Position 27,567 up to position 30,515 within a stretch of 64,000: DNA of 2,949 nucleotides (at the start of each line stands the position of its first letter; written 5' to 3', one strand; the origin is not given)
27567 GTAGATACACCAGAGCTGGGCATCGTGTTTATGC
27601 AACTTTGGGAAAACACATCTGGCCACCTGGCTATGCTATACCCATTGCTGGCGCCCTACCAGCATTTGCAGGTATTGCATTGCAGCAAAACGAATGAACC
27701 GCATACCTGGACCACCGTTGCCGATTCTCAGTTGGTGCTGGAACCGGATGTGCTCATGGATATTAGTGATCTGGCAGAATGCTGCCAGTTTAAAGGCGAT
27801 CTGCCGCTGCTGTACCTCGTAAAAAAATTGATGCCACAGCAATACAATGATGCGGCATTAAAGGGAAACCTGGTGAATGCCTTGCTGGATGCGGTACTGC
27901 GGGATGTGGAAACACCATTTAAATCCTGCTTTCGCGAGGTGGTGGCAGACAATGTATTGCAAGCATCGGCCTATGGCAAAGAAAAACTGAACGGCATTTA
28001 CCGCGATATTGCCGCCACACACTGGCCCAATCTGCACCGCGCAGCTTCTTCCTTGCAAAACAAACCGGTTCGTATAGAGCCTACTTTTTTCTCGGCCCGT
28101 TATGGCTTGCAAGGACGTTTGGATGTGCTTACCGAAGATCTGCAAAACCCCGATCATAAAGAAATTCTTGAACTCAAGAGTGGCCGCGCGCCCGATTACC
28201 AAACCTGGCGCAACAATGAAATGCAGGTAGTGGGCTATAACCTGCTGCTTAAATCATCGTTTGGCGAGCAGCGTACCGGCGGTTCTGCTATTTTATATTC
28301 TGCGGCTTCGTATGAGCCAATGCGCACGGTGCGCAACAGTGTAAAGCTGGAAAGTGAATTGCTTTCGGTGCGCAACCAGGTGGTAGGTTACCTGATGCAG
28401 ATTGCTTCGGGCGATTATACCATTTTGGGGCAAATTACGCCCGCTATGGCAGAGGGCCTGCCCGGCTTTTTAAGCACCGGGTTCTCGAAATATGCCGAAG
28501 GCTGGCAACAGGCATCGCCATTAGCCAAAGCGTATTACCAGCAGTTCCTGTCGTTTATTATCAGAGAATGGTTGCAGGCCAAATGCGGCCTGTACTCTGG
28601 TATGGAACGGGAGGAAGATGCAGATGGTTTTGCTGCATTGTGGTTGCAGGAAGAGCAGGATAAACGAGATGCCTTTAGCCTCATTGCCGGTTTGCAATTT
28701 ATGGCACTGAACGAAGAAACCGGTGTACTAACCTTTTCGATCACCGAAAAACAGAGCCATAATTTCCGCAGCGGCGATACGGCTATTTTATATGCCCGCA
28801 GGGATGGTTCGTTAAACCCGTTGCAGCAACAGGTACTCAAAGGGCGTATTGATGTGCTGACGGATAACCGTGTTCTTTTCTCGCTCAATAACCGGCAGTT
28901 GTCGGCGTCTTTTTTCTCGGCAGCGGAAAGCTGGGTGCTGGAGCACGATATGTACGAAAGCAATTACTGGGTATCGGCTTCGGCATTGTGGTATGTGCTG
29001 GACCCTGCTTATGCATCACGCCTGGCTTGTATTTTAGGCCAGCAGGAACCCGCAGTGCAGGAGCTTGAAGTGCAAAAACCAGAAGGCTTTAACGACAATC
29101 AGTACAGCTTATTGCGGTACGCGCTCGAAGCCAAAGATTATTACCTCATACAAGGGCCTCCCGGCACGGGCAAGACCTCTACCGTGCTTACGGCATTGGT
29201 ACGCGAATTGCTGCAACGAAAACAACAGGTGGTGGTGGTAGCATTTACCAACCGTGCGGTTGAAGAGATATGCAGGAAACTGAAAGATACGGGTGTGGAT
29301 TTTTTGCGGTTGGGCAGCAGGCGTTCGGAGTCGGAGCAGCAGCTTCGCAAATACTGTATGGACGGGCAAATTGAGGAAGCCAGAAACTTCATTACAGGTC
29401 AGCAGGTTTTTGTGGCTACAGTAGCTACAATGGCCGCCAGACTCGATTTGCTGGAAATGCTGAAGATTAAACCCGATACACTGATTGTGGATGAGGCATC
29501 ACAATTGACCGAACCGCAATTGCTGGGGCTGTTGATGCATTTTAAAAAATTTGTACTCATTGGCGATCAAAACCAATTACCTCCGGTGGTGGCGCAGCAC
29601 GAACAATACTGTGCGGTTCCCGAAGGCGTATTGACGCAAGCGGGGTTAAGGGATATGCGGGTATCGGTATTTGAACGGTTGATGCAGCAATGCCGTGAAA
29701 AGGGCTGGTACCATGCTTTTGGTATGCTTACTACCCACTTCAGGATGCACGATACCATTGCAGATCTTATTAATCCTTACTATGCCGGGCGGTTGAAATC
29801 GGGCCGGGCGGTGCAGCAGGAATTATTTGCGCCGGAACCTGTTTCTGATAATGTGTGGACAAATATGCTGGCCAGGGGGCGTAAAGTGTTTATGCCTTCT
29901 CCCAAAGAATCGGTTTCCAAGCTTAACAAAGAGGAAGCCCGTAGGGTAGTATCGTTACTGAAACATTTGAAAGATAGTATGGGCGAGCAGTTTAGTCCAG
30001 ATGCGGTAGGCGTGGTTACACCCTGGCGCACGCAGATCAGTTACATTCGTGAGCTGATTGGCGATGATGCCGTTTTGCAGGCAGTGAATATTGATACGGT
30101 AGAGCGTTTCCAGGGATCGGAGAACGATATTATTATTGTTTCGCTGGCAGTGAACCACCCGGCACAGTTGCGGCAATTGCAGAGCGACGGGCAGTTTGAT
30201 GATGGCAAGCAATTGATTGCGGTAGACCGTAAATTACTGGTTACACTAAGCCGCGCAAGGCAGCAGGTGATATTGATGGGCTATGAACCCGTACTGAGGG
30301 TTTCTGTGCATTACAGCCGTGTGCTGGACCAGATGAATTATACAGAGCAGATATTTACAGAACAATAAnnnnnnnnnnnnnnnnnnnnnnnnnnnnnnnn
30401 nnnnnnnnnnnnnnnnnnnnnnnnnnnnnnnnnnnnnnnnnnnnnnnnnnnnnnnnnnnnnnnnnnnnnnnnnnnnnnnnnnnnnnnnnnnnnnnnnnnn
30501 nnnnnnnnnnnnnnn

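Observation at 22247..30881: Tandem giant Upf1/Dna2-family helicase-nuclease genes (Hhe-like plus Nhi/Dna2-like) followed by a secreted thermonuclease - candidate anti-phage defence locus next to hipBA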

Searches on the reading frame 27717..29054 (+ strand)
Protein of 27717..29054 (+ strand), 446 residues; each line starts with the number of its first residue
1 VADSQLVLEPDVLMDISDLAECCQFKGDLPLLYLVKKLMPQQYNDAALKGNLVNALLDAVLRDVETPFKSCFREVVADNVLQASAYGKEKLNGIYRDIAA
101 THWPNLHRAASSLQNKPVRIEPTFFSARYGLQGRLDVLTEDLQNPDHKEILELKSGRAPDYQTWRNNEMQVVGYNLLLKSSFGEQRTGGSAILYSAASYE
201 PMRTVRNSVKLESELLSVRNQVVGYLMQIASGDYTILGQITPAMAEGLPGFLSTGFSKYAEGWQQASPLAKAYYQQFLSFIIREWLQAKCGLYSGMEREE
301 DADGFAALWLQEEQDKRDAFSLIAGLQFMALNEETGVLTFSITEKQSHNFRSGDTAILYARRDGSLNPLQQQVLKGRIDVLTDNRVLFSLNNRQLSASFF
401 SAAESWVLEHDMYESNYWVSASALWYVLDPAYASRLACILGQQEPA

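Call 37: find_related_loci(query=A2, collection=metagenome_contigs, flank=10000)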
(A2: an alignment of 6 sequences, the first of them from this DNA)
Query A2 (446 aa) in metagenome_contigs; peptide patterns used: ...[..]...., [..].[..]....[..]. (x = any residue, [..] = any of these).
123 stretches matched a pattern; 15 encode a relative of the query (tblastn E <= 1e-3); 15 distinct loci.
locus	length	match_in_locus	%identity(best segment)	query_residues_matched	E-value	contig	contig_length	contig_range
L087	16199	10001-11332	82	3-446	0e+0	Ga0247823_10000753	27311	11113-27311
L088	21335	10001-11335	56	1-445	4e-174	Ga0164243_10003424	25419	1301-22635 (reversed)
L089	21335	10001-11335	56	1-445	8e-174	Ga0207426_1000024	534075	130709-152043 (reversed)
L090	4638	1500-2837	55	1-446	4e-178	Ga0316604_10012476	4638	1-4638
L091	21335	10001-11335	55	1-445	9e-172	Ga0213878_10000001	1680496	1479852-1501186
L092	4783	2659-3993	57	1-445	3e-172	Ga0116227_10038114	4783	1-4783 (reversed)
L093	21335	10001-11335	54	1-445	4e-168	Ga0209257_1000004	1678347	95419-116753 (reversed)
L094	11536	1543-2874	54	3-446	4e-162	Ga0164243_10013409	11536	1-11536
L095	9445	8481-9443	58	1-321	4e-124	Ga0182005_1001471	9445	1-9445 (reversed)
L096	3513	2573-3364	60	1-264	8e-105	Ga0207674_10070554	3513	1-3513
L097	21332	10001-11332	38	3-445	6e-100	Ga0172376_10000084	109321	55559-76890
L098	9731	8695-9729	42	6-351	2e-92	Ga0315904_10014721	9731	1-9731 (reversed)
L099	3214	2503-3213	57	1-237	7e-90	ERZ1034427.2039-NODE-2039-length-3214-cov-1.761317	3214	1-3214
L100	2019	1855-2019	60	1-55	1e-13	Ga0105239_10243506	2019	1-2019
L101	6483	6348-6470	59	1-41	2e-9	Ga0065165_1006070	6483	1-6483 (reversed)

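Call 41: search_protein_families(library=padloc, proteins=[L097:2495-8569:-, L097:9338-12667:+, L097:12713-13468:+, L097:1714-2463:-], max_evalue=0.00001)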
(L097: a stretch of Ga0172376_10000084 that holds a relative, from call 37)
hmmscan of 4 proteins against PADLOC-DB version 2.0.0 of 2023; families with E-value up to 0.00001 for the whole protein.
L097:2495-8569:- (2024 aa): 6 families
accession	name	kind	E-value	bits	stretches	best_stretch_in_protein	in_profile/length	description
PDLC05009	PDC-S37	-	0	1198.8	1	459-2019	9-1541/1550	-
PDLC02194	Hhe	-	2.5e-175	583.3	2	1246-1897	1220-1875/1911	-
PDLC03920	MkoA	-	2.8e-30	103.4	2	1399-1658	787-1077/1112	-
PDLC03924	MkoC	-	6.9e-26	88.6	2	1477-1657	773-944/1136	-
PDLC03921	MkoA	-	4.2e-13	45.9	0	1398-1442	1291-1335/1607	-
PDLC04140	mad8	-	5.8e-07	27.3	1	760-830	25-101/314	mads_8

L097:9338-12667:+ (1110 aa): 13 families
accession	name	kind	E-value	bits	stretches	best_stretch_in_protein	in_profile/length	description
PDLC03920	MkoA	-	5.3e-47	158.8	2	778-1089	767-1080/1112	-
PDLC03921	MkoA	-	1.1e-29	100.9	2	806-1090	1298-1572/1607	-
PDLC03924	MkoC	-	1.5e-24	84.2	1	955-1091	825-950/1136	-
PDLC05009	PDC-S37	-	1.3e-09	34.4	0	804-842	937-975/1550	-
PDLC05064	PDC-S68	-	2.2e-08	30.3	1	682-843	690-824/1273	-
PDLC05065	PDC-S68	-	6.5e-08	28.8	1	800-843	699-745/1221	-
PDLC05066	PDC-S68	-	1.1e-07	28.3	1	691-843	591-721/1202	-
PDLC00127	GajB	-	1.9e-07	28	1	674-747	5-77/594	UrvD helicase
PDLC00112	GajB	-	4.9e-07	26.7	1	697-747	22-74/581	UrvD helicase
PDLC02895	DpdJ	-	5.8e-07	24.7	0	980-1043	364-425/2112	DpdJ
PDLC00117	GajB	-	7.7e-07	26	1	688-747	22-84/604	UrvD helicase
PDLC00136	GajB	-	3e-06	24.4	1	687-745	11-70/570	UrvD helicase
PDLC01734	typeIV_RecD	-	8.4e-06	22.3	0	693-843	354-476/763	RecD_0_IVD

L097:12713-13468:+ (252 aa): 0 families

L097:1714-2463:- (249 aa): 0 families

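Call 42: search_protein_families(library=pfam, proteins=[L097:2495-8569:-, L097:12713-13468:+, L097:1714-2463:-, L097:13538-14719:+], max_evalue=0.0001)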
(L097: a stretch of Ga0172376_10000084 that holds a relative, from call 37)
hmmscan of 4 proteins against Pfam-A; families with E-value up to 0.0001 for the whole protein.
L097:2495-8569:- (2024 aa): 7 families
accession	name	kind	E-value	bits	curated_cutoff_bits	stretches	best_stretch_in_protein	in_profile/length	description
PF13195.11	DUF4011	-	5.7e-43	147.1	22.2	1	466-637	1-158/158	Protein of unknown function (DUF4011)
PF18741.7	MTES_1575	-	2.4e-26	92.1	38.2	1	1705-1800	2-95/96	REase_MTES_1575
PF13086.12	AAA_11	-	4.8e-16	59.8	27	2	750-842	4-93/257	AAA domain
PF13087.12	AAA_12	-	1.1e-15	58.2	27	1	1474-1655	17-192/195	AAA domain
PF11784.13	DUF3320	-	5.7e-10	39.5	25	1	1863-1906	6-49/50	Protein of unknown function (DUF3320)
PF13604.12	AAA_30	-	1.8e-08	34.8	27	0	751-810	5-66/191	AAA domain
PF13245.12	AAA_19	-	8.3e-08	32.9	25.1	0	752-810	1-61/134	AAA domain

L097:12713-13468:+ (252 aa): 0 families

L097:1714-2463:- (249 aa): 0 families

L097:13538-14719:+ (394 aa): 0 families

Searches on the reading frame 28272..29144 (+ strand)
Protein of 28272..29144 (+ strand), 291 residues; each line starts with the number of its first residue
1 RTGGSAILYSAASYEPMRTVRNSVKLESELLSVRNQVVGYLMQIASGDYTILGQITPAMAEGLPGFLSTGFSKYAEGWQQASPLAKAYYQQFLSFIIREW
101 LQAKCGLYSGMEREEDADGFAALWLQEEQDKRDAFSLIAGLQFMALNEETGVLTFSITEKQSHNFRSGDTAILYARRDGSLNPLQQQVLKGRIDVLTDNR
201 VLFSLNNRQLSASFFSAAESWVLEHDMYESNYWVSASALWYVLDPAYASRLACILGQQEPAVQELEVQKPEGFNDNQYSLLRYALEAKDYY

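Call 86: search_protein_families(library=padloc, proteins=[window:28272-29144:+], max_evalue=1)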
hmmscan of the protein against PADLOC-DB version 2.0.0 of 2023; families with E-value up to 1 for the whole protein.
window:28272-29144:+ (291 aa): 0 families

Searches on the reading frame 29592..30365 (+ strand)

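Call 86: search_protein_families(library=padloc, proteins=[window:29592-30365:+], max_evalue=1)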
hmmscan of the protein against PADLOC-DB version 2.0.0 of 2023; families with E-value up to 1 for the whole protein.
window:29592-30365:+ (258 aa): 4 families
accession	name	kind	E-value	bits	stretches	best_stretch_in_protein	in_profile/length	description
PDLC03920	MkoA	-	1.8e-27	94.1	1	21-246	867-1095/1112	-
PDLC03921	MkoA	-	4.7e-24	82.2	1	20-236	1354-1574/1607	-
PDLC03924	MkoC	-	1.3e-19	67.9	1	17-248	742-962/1136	-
PDLC02895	DpdJ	-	4.8e-08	28.3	1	121-235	348-457/2112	DpdJ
